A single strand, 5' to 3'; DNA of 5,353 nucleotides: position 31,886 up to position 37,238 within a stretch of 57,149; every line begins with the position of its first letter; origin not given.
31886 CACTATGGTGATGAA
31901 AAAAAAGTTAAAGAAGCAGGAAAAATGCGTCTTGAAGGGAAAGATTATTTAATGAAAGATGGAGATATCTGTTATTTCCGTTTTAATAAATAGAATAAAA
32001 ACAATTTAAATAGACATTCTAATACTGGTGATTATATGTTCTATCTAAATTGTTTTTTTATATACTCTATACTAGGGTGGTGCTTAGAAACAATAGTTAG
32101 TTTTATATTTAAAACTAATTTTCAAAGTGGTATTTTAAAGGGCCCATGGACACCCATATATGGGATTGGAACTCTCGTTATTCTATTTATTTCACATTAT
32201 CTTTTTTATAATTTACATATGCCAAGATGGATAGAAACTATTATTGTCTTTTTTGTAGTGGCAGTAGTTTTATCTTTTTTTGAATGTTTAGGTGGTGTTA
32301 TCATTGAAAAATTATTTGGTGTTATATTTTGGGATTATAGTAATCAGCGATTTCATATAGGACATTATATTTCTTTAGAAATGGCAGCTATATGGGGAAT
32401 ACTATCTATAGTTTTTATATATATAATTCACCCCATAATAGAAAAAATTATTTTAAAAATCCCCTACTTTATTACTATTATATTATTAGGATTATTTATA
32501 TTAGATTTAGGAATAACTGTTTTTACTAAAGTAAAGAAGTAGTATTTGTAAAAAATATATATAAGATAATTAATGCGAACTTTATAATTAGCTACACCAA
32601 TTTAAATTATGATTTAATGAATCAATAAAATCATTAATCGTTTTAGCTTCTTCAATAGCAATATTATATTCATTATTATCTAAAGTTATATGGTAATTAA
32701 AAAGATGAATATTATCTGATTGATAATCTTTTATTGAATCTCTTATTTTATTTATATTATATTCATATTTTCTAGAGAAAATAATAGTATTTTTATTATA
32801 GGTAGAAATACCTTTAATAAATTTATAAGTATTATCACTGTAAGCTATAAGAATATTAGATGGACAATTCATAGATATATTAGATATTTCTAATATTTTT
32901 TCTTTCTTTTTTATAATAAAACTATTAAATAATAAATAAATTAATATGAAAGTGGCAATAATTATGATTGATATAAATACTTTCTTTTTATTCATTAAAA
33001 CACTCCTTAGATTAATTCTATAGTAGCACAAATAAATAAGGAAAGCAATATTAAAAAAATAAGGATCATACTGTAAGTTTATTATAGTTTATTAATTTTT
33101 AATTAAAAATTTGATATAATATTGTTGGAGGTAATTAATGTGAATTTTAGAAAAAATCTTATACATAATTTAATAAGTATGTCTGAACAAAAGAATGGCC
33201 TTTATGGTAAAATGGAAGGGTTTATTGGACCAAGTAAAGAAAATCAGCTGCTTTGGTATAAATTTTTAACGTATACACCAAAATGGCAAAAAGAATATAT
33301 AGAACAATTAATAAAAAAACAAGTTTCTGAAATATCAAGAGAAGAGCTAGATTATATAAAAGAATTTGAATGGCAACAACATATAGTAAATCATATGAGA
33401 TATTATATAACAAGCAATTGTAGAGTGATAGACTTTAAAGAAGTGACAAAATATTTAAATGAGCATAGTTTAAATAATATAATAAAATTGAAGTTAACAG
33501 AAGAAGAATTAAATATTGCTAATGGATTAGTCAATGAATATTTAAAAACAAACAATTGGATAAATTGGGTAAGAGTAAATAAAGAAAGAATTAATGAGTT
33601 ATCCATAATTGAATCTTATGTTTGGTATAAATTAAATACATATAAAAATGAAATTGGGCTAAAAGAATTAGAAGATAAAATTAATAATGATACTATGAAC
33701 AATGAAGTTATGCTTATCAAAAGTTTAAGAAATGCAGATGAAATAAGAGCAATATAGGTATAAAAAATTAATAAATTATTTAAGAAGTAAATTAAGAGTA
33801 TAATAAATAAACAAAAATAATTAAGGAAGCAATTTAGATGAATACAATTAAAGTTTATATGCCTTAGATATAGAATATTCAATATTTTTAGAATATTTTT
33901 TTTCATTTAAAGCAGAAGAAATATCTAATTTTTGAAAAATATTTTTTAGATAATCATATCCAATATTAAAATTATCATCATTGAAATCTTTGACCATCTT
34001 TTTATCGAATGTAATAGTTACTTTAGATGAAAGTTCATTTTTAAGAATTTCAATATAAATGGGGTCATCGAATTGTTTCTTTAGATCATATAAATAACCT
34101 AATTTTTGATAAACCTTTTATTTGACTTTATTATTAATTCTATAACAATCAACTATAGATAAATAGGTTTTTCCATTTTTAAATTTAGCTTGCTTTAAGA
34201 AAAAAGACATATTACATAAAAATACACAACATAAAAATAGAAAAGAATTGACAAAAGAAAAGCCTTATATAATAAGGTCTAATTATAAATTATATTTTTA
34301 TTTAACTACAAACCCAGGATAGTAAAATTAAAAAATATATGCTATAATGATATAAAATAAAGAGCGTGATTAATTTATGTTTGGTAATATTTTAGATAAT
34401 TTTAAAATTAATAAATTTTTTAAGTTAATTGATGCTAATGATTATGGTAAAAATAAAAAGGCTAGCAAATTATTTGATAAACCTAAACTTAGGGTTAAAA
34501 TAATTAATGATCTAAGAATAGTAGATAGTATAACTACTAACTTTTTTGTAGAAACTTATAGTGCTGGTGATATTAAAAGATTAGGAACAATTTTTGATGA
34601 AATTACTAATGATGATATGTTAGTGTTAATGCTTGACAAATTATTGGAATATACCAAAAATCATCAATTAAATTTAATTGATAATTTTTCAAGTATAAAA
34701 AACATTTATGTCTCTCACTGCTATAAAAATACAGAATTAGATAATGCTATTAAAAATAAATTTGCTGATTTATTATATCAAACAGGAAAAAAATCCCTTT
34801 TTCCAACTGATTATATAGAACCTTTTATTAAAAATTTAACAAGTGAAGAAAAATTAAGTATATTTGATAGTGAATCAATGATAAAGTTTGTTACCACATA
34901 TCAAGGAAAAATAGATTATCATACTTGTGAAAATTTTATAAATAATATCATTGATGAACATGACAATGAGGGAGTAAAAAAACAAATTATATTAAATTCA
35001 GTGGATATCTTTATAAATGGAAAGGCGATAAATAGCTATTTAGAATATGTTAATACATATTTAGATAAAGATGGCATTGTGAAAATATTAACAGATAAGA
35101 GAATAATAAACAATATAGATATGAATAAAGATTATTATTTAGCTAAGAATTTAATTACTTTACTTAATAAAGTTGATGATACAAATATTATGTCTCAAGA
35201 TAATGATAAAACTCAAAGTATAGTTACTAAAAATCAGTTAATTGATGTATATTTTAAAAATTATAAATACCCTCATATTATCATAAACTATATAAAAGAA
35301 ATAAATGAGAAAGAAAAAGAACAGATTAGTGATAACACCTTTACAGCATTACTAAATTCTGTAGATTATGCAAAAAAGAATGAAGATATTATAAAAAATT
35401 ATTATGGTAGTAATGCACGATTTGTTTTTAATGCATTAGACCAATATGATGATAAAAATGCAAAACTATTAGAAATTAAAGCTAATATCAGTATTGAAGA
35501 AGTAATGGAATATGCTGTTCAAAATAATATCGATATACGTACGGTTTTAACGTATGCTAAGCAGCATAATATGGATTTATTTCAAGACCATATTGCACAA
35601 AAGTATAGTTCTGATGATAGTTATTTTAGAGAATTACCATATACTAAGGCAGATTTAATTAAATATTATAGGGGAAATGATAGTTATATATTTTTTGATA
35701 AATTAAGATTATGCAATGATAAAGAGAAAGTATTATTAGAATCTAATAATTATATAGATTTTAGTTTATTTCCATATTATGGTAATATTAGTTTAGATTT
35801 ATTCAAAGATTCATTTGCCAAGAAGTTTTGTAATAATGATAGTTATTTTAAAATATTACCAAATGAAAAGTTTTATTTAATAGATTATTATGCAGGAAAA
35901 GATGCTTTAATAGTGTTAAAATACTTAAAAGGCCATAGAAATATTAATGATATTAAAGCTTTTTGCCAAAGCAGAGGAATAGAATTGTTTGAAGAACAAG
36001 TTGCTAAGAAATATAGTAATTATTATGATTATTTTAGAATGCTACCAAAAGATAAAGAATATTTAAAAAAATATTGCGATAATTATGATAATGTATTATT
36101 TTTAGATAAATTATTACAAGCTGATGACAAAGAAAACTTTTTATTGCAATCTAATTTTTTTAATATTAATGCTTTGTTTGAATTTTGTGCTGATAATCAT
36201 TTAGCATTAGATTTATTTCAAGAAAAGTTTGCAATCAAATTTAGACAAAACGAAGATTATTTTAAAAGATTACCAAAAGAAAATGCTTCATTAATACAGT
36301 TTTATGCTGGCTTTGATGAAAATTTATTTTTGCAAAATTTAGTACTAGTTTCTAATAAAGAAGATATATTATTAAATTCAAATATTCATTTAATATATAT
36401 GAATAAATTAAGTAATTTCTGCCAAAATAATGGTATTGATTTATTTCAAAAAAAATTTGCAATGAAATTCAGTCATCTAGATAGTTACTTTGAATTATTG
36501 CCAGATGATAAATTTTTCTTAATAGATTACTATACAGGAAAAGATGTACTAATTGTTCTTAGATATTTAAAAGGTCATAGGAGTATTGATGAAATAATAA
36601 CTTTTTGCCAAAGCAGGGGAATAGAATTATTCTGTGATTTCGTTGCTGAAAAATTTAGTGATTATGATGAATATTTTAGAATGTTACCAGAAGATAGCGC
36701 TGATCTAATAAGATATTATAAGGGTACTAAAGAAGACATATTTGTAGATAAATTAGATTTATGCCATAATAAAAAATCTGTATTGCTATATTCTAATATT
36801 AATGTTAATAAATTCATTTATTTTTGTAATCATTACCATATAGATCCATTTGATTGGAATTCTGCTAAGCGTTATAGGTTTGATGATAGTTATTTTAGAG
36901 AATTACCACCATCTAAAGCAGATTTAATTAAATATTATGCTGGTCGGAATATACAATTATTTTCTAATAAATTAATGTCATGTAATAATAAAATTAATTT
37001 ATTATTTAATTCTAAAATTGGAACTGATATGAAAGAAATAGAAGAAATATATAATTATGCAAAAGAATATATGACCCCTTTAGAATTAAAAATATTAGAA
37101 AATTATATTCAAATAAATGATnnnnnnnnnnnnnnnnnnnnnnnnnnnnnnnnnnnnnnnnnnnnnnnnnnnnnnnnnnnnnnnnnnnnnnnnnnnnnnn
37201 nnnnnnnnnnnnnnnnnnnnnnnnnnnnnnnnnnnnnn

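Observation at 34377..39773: Giant 1,798-aa repeat-plus-nucleotidyltransferase protein in an accessory insertion between ychF and rpsF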

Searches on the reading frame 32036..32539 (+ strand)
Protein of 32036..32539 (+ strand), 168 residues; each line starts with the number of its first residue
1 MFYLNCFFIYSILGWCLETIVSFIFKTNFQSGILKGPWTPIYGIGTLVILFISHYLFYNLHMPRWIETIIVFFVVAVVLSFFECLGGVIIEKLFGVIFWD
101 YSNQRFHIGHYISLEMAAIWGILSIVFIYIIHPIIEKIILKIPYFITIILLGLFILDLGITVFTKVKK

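Call 6: search_protein_families(library=pfam, proteins=[window:32036-32539:+], max_evalue=1)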
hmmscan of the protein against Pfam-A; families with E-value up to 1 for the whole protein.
window:32036-32539:+ (168 aa): 2 families
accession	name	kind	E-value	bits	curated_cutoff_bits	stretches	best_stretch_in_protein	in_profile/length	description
PF06541.16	ABC_trans_CmpB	-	3.3e-36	125.1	25.9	1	6-161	2-150/151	Putative ABC-transporter type IV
PF14093.11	DUF4271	-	0.45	10.8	29.7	1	47-165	64-179/206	Domain of unknown function (DUF4271)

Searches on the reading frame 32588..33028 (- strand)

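Call 6: search_protein_families(library=pfam, proteins=[window:32588-33028:-], max_evalue=1)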
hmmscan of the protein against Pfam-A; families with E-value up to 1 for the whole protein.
window:32588-33028:- (146 aa): 0 families

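Call 45: search_protein_families(library=phrogs, proteins=[window:32588-33028:-], max_evalue=0.1)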
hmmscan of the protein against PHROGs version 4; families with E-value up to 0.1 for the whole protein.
window:32588-33028:- (146 aa): 2 families
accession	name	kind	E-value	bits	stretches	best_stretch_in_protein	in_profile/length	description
phrog_17940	-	unknown function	0.038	15.3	1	13-39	35-61/66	-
phrog_8251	-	lysis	0.056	14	1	61-137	45-119/250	endolysin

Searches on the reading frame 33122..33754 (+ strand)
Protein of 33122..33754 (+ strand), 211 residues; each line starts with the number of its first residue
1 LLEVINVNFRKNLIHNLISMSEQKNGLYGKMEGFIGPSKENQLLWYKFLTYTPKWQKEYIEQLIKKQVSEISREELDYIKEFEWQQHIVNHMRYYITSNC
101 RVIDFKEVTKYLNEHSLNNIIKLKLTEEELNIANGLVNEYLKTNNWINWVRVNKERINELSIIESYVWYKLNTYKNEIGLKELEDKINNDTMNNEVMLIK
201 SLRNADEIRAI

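Call 6: search_protein_families(library=pfam, proteins=[window:33122-33754:+], max_evalue=1)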
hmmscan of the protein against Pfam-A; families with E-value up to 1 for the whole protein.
window:33122-33754:+ (211 aa): 3 families
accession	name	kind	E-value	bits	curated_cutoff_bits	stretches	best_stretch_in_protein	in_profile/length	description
PF24988.1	NEW1_HB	-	0.065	13.8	27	1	61-113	9-61/87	NEW1 helical bundle domain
PF24810.1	RBD_LARS1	-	0.091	13.3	27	0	83-122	7-49/75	Leucine--tRNA ligase, RagD-binding domain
PF16045.11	LisH_2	-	0.2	11.2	27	1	133-145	1-13/28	LisH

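Call 7: search_protein_families(library=ncbifam, proteins=[window:33122-33754:+], max_evalue=1)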
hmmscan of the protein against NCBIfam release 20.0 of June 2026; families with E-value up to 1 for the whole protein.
window:33122-33754:+ (211 aa): 0 families

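Call 45: search_protein_families(library=phrogs, proteins=[window:33122-33754:+], max_evalue=0.1)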
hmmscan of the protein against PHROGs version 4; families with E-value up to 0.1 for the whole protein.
window:33122-33754:+ (211 aa): 0 families
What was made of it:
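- Tried and rejected: NCBIfam and PHROGs (calls 7, 45): nothing.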

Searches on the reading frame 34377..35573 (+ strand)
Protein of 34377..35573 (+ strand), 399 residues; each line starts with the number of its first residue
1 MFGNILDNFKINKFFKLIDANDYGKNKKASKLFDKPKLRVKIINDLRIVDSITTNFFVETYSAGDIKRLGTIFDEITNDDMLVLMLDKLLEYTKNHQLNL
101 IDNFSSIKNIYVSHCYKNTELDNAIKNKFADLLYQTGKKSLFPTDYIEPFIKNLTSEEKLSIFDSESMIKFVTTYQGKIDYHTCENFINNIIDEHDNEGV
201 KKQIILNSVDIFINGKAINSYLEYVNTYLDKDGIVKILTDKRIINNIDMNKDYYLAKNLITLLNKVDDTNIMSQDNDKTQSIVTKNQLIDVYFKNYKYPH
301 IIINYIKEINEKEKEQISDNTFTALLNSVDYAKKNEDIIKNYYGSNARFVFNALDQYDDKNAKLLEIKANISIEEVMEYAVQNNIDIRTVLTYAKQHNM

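Call 61: search_protein_families(library=pfam, proteins=[window:34377-35573:+], max_evalue=5)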
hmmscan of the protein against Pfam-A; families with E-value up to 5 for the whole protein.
window:34377-35573:+ (399 aa): 0 families

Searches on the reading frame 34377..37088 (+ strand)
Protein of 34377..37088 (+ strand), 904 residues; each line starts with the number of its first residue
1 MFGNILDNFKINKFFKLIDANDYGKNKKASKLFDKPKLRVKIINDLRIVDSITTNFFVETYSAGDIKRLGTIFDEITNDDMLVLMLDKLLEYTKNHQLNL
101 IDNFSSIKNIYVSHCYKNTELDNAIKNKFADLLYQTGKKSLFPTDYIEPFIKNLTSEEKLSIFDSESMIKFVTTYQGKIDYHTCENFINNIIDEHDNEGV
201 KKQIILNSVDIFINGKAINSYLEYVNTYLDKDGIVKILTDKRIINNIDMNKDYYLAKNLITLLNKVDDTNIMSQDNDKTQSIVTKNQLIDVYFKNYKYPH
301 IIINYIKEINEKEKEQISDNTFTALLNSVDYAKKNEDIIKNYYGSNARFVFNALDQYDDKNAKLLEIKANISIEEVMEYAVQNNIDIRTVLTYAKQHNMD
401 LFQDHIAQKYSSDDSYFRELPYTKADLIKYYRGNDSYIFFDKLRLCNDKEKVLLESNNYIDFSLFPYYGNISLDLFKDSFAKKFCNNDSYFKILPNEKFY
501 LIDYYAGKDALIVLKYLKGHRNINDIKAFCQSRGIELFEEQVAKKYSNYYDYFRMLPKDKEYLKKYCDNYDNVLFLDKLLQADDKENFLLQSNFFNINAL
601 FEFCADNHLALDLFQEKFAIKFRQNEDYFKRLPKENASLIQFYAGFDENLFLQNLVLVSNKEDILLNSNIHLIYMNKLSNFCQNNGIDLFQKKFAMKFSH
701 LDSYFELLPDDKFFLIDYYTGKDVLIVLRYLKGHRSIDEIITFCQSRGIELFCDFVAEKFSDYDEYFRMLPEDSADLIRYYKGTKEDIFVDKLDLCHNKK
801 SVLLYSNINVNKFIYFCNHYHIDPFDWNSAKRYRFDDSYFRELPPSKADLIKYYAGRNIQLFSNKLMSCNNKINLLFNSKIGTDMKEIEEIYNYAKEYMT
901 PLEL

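Call 58: search_protein_families(library=ncbifam, proteins=[window:34377-37088:+], max_evalue=1)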
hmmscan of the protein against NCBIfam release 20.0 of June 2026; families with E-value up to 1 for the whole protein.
window:34377-37088:+ (904 aa): 0 families
